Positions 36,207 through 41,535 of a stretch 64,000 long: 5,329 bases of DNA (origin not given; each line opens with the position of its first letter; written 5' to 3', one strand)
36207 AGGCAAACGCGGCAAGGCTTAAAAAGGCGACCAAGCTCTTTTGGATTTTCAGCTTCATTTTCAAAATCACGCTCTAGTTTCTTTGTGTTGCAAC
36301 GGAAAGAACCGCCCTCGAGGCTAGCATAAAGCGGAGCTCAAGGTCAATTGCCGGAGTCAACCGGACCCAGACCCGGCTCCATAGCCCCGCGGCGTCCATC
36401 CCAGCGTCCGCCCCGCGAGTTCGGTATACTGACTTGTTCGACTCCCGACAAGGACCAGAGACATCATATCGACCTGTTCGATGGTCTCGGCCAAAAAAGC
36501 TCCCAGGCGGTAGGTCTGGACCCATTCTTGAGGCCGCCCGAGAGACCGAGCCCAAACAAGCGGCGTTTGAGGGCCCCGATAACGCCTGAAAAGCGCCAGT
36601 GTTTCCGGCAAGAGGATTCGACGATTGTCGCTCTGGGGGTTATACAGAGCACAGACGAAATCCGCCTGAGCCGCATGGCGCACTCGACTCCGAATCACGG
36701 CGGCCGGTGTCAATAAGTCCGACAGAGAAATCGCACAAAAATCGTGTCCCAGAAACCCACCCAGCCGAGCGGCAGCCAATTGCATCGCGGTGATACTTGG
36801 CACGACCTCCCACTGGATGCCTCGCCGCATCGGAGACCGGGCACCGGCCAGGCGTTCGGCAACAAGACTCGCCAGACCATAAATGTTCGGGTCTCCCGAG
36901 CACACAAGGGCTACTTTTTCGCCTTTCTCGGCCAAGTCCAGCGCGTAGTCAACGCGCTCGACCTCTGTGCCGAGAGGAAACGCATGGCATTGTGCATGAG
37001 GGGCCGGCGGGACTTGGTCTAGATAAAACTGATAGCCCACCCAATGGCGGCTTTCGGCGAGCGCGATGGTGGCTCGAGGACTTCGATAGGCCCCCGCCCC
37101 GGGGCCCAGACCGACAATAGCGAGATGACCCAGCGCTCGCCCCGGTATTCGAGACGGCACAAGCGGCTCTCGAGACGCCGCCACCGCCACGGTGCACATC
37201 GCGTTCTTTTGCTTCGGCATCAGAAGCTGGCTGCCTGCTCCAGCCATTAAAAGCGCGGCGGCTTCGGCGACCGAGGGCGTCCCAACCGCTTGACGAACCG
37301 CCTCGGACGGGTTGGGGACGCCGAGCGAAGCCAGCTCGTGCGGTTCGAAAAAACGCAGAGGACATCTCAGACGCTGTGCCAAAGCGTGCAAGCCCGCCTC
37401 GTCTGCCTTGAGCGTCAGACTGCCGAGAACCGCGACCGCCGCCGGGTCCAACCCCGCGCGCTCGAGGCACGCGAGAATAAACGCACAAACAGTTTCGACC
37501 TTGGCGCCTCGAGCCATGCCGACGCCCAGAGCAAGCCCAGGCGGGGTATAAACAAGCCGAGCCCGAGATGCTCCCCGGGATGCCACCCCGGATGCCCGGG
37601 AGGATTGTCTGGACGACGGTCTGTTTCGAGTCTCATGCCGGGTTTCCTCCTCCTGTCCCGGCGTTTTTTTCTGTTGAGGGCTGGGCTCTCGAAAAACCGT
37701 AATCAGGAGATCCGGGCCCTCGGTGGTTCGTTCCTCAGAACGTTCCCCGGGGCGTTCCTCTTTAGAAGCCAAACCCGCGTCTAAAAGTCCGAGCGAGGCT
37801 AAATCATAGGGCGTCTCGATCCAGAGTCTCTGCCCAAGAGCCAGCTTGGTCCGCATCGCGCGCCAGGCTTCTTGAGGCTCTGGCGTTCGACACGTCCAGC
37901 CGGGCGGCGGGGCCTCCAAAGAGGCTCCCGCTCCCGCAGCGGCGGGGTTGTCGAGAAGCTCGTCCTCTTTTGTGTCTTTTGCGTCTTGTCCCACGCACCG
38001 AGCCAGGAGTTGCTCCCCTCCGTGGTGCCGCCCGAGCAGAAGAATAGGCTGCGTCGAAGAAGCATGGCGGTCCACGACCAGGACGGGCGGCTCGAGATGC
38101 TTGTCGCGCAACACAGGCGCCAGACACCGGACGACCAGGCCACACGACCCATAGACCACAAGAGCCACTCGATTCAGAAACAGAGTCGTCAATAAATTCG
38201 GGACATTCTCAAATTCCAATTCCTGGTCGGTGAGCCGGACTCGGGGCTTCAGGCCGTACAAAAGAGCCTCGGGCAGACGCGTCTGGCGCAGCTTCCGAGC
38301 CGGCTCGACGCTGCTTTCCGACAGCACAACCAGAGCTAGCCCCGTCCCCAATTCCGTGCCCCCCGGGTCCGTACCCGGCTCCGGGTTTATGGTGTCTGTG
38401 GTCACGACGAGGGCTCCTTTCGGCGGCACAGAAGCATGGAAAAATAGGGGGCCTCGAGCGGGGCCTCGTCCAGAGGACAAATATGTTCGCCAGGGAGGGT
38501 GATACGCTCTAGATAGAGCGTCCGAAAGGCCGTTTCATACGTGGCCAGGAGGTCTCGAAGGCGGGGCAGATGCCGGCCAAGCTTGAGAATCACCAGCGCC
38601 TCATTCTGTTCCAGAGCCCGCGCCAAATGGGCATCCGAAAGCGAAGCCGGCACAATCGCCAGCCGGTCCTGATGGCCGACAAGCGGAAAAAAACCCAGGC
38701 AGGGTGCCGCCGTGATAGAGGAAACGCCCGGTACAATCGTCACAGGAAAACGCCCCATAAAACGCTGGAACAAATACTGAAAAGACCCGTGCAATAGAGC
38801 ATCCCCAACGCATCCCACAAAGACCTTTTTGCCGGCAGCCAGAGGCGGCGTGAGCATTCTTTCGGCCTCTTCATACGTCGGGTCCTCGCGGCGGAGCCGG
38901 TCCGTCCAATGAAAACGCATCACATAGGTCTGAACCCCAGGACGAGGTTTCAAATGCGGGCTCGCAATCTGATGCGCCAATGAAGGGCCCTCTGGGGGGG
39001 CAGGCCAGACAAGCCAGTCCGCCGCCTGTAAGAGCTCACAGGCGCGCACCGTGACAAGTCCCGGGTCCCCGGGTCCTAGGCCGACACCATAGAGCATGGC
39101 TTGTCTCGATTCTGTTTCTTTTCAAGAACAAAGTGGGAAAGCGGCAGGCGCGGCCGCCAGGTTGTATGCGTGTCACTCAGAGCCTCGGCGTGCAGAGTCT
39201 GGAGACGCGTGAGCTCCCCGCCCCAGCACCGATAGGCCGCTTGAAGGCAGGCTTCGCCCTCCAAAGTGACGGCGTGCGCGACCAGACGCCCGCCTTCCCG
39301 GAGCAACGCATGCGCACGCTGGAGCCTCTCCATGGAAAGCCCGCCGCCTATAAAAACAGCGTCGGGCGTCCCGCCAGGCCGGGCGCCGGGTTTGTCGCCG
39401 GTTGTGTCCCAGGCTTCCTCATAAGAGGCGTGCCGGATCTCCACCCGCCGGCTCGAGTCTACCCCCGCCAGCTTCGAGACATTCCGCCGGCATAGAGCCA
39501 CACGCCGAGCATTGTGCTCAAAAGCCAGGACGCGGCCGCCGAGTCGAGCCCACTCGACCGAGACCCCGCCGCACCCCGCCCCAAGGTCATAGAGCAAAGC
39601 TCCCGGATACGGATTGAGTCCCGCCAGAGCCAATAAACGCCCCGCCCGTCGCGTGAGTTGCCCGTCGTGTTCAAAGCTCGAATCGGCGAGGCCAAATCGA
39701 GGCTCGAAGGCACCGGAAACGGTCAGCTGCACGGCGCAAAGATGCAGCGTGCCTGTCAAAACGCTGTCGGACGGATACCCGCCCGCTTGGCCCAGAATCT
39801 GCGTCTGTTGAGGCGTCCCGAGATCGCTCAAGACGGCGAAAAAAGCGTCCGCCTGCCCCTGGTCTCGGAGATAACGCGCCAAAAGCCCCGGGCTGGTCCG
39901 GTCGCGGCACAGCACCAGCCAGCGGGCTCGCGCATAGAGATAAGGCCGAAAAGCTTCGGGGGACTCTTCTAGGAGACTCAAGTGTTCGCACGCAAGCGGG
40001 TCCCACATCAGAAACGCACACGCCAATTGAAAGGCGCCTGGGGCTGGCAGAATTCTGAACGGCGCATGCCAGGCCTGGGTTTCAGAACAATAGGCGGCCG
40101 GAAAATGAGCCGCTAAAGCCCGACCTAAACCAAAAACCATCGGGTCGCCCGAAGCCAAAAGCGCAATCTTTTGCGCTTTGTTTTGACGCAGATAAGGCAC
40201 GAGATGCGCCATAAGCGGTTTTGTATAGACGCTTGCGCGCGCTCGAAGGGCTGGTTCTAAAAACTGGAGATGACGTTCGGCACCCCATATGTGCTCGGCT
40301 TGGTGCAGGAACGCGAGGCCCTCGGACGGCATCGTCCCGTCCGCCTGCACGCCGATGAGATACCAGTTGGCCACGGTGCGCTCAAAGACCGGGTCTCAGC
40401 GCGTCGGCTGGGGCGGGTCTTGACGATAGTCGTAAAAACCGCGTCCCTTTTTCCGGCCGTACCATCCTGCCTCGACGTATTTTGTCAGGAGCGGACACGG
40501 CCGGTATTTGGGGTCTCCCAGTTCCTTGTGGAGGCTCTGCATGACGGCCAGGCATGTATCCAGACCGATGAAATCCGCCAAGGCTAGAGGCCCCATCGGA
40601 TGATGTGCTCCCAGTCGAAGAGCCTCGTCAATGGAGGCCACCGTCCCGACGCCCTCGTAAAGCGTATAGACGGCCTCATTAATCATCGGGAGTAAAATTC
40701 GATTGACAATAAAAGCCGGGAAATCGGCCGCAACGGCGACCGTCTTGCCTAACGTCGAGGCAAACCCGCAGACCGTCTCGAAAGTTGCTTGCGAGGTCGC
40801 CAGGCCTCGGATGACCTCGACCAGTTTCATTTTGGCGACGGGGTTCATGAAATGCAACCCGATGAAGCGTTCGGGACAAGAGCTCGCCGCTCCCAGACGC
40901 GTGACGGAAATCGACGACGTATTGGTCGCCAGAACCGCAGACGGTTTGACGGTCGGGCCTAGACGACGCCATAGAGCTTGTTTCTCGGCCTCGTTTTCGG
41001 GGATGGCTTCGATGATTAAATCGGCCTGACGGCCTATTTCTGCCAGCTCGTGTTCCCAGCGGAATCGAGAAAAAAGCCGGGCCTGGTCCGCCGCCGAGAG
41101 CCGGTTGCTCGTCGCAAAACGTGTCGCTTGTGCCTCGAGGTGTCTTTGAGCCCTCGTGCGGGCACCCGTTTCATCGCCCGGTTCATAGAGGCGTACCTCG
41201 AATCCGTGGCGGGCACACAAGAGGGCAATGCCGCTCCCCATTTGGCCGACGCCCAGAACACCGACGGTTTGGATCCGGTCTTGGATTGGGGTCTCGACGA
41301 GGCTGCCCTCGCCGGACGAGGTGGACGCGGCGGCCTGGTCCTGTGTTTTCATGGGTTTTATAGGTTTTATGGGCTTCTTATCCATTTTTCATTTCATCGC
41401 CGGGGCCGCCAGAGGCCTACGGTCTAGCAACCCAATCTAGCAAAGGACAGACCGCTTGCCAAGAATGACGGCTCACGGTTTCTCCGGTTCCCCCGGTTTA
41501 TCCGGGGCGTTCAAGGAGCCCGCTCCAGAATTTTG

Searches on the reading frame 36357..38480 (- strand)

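Call 17: search_protein_families(library=ncbifam, proteins=[window:36357-38480:-], max_evalue=1e-10)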
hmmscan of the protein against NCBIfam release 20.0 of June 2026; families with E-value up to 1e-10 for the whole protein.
window:36357-38480:- (707 aa): 12 families
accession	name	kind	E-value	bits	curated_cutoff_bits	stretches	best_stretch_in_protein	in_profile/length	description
TIGR01466.1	cobJ_cbiH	equivalog_domain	7.4e-68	228.7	246.35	1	453-700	1-238/239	precorrin-3B C(17)-methyltransferase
NF004648.0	PRK05991.1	equivalog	1.5e-52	178.6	391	1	451-699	3-248/254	precorrin-3B C(17)-methyltransferase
NF004423.0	PRK05765.1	equivalog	4.2e-45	154.2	332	1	451-700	3-241/247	precorrin-3B C(17)-methyltransferase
NF012022.0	PRK15478.1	equivalog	6.2e-45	153.5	425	1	453-700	2-239/241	precorrin-3B C(17)-methyltransferase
NF005441.0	PRK07027.1-5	equivalog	1e-39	136.5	358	2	316-436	135-255/263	cobalamin biosynthesis protein CbiG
NF004463.0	PRK05788.1-1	equivalog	1.6e-23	83.4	546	1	316-414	231-330/351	cobalt-precorrin 5A hydrolase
NF004466.0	PRK05788.1-4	equivalog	3.9e-23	82.2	326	1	314-435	212-332/335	cobalt-precorrin 5A hydrolase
NF004465.0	PRK05788.1-3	equivalog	9.4e-22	77.5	281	1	316-434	174-289/290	cobalt-precorrin 5A hydrolase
NF005440.0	PRK07027.1-4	equivalog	4.9e-20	72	395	1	316-436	130-248/257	cobalamin biosynthesis protein CbiG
NF004464.0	PRK05788.1-2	equivalog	5e-18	65.3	489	0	306-433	206-332/343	cobalt-precorrin 5A hydrolase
NF004467.0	PRK05788.1-5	equivalog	5.1e-15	55.4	376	0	312-436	203-325/326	cobalt-precorrin 5A hydrolase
TIGR02467.1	CbiE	equivalog_domain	3.3e-12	46.3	92.9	1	455-587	1-124/204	precorrin-6y C5,15-methyltransferase (decarboxylating) subunit CbiE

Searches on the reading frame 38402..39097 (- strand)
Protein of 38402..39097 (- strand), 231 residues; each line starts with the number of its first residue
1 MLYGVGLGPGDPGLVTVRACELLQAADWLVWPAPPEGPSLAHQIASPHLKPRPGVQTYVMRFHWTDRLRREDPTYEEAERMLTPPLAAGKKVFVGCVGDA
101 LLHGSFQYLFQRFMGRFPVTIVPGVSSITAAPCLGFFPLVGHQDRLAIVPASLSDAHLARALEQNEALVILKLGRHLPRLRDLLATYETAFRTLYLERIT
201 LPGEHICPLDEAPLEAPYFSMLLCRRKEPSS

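Call 17: search_protein_families(library=ncbifam, proteins=[window:38402-39097:-], max_evalue=1e-10)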
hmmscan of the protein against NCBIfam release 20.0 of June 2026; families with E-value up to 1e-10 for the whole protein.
window:38402-39097:- (231 aa): 8 families
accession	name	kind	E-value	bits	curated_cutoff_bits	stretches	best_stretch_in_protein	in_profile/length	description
TIGR01467.1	cobI_cbiL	equivalog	5.9e-49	166.6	163.25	1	1-226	2-230/230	precorrin-2 C(20)-methyltransferase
NF004647.0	PRK05990.1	equivalog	9.3e-41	139.9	271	1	2-224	8-237/245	precorrin-2 C(20)-methyltransferase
NF004614.0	PRK05948.1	equivalog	4.9e-31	108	251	1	2-228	8-238/242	precorrin-2 C(20)-methyltransferase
NF004061.0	PRK05576.1-4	equivalog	1.2e-29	103.6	265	1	2-226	5-231/237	cobalt-factor II C(20)-methyltransferase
NF004062.0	PRK05576.1-5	equivalog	3.5e-25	88.7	194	1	1-227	2-218/219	cobalt-factor II C(20)-methyltransferase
NF004059.0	PRK05576.1-2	equivalog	4.4e-22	79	274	1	2-227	4-231/236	cobalt-factor II C(20)-methyltransferase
NF004058.0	PRK05576.1-1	equivalog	2.9e-19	69.5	239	1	2-226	4-220/221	cobalt-factor II C(20)-methyltransferase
NF004060.0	PRK05576.1-3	equivalog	8.9e-15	55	189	1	1-131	1-122/202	cobalt-factor II C(20)-methyltransferase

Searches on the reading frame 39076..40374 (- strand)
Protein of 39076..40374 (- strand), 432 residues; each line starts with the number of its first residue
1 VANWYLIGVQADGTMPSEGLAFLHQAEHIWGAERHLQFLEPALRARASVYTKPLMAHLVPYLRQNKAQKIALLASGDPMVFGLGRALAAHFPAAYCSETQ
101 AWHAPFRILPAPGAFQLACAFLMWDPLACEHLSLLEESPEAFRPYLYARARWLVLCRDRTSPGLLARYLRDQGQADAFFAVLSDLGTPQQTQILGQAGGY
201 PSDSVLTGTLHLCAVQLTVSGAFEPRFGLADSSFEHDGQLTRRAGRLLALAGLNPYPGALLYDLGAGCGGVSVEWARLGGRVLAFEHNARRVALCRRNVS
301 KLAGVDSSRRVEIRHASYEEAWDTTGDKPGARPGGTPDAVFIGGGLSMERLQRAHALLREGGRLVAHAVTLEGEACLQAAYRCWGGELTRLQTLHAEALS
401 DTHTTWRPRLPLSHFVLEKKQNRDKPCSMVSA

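Call 17: search_protein_families(library=ncbifam, proteins=[window:39076-40374:-], max_evalue=1e-10)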
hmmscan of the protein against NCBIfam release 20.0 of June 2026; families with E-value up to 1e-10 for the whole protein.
window:39076-40374:- (432 aa): 5 families
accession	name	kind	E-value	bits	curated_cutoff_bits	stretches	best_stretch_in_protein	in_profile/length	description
TIGR02467.1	CbiE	equivalog_domain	9e-22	77.5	92.9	1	7-190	2-181/204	precorrin-6y C5,15-methyltransferase (decarboxylating) subunit CbiE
TIGR02469.1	CbiT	equivalog_domain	3.1e-17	63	78.3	1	239-370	1-124/124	precorrin-6Y C5,15-methyltransferase (decarboxylating) subunit CbiT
NF005640.0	PRK07402.1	equivalog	4.1e-12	46.1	219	1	228-373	12-150/200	precorrin-6Y C5,15-methyltransferase subunit CbiT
NF004456.0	PRK05787.1-4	equivalog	2.4e-11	43.9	247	1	21-92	21-91/201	cobalt-precorrin-7 (C(5))-methyltransferase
NF001556.0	PRK00377.1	equivalog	8.2e-11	42.1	238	0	228-373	9-150/198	cobalt-precorrin-6Y C(15)-methyltransferase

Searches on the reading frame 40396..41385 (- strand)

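Call 17: search_protein_families(library=ncbifam, proteins=[window:40396-41385:-], max_evalue=1e-10)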
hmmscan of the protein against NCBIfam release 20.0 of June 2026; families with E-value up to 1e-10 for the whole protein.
window:40396-41385:- (329 aa): 19 families
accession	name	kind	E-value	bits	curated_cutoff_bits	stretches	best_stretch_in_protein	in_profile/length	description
NF005715.0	PRK07530.1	equivalog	3.1e-124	414.1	420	1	37-329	3-292/292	3-hydroxybutyryl-CoA dehydrogenase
NF004474.0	PRK05808.1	subfamily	1e-102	343.2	408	1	38-320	3-282/283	3-hydroxybutyryl-CoA dehydrogenase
NF006124.0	PRK08268.1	subfamily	8.8e-86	288.9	508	1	36-326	5-293/507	3-hydroxyacyl-CoA dehydrogenase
NF006722.0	PRK09260.1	equivalog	1.4e-84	283.8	429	1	38-322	2-283/289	3-hydroxyacyl-CoA dehydrogenase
NF005875.0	PRK07819.1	subfamily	3.2e-79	266.3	319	1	36-320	3-286/287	3-hydroxybutyryl-CoA dehydrogenase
TIGR02279.1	PaaC-3OHAcCoADH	equivalog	5.9e-68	229.9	669.4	1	37-323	4-288/503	3-hydroxyacyl-CoA dehydrogenase PaaH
NF006143.0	PRK08293.1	equivalog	3.2e-60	203.9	312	1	37-322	3-289/291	3-hydroxyacyl-CoA dehydrogenase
NF008363.0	PRK11154.1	equivalog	1.5e-55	188.6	869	1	36-322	307-588/708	fatty acid oxidation complex subunit alpha FadJ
NF008727.0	PRK11730.1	equivalog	1.9e-55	188.5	870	1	36-323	311-595/717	fatty acid oxidation complex subunit alpha FadB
NF004699.0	PRK06035.1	equivalog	4.4e-52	177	500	1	38-320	3-290/294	3-hydroxyacyl-CoA dehydrogenase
TIGR02440.1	FadJ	equivalog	8.3e-47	159.9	968.45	1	35-322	301-583/699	fatty acid oxidation complex subunit alpha FadJ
NF042925.1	FHMPC_DH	equivalog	3.3e-46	158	500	1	40-323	2-283/304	5-formyl-3-hydroxy-2-methylpyridine 4-carboxylate 5-dehydrogenase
TIGR02437.1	FadB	equivalog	5e-46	157.4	933.55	1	37-323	312-595/714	fatty acid oxidation complex subunit alpha FadB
NF006125.0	PRK08269.1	equivalog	7.1e-46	156.8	427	1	37-322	4-298/334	3-hydroxybutyryl-CoA dehydrogenase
TIGR02441.1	fa_ox_alpha_mit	equivalog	2.1e-44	151.8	964.65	1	36-322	333-615/737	fatty acid oxidation complex subunit alpha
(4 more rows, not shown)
